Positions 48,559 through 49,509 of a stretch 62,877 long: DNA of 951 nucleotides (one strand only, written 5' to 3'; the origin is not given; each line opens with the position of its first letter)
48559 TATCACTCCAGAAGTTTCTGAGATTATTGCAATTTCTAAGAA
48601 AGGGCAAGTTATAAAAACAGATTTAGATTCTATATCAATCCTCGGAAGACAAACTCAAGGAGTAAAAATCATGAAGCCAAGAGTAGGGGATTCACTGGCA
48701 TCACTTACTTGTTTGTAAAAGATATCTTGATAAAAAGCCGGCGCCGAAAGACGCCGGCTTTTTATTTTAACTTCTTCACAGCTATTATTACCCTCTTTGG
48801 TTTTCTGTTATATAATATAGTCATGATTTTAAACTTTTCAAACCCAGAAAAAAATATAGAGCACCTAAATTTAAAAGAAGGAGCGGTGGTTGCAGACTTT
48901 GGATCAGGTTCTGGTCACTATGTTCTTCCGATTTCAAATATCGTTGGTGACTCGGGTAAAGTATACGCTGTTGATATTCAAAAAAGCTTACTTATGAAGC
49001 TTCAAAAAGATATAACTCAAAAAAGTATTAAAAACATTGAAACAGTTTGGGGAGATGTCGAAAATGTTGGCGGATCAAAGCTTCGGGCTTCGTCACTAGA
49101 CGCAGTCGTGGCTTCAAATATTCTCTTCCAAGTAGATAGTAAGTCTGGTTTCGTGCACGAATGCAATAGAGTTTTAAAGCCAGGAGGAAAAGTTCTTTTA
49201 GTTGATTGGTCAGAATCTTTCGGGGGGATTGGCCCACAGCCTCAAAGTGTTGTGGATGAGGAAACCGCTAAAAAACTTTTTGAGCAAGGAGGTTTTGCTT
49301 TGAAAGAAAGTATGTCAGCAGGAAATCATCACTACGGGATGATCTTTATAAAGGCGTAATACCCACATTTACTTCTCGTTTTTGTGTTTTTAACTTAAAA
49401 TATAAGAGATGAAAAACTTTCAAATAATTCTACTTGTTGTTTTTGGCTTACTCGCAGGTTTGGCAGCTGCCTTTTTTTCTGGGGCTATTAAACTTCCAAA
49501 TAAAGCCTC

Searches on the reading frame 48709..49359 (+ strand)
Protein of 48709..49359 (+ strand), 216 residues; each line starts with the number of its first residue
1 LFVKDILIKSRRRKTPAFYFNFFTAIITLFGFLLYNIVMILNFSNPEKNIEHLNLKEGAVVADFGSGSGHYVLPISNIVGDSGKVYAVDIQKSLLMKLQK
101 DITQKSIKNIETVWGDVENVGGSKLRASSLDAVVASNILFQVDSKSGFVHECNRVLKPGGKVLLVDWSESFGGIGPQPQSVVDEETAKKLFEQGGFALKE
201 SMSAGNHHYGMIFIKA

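Call 8: search_protein_families(library=pfam, proteins=[window:48709-49359:+], max_evalue=0.001)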
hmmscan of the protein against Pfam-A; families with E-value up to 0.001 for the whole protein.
window:48709-49359:+ (216 aa): 13 families
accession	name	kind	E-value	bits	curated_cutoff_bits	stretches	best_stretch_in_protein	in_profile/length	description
PF08241.18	Methyltransf_11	-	1.1e-14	55.3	21.2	1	63-163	2-94/95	Methyltransferase domain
PF13649.12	Methyltransf_25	-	1.6e-13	51.6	27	1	61-160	1-97/97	Methyltransferase domain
PF13847.12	Methyltransf_31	-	3.4e-13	50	27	1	56-186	2-127/145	Methyltransferase domain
PF01209.24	Ubie_methyltran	-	8.9e-13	48.6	20.1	1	50-169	40-156/233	ubiE/COQ5 methyltransferase family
PF08242.18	Methyltransf_12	-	2.7e-09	38.1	30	1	63-161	2-97/98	Methyltransferase domain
PF01135.25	PCMT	-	3.4e-08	34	20.3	1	50-116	66-132/210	Protein-L-isoaspartate(D-aspartate) O-methyltransferase (PCMT)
PF01269.23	Fibrillarin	-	2.7e-07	30.4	27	1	48-208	62-215/227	Fibrillarin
PF13489.12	Methyltransf_23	-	6.2e-06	26.5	27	1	55-183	20-124/164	Methyltransferase domain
PF02475.24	TRM5-TYW2_MTfase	-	1.5e-05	25.4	28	1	55-160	34-131/164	TRM5/TYW2 methyltransferase domain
PF06325.19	PrmA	-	2.9e-05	24.1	22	1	55-164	159-258/296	Ribosomal protein L11 methyltransferase (PrmA)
PF05175.20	MTS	-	5.5e-05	23.3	23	1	50-165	24-139/170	Methyltransferase small domain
PF08704.16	GCD14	-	0.00017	21.8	26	1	51-133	34-117/247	tRNA methyltransferase complex GCD14 subunit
PF02390.23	Methyltransf_4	-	0.00072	19.5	24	0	59-126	3-69/173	Putative methyltransferase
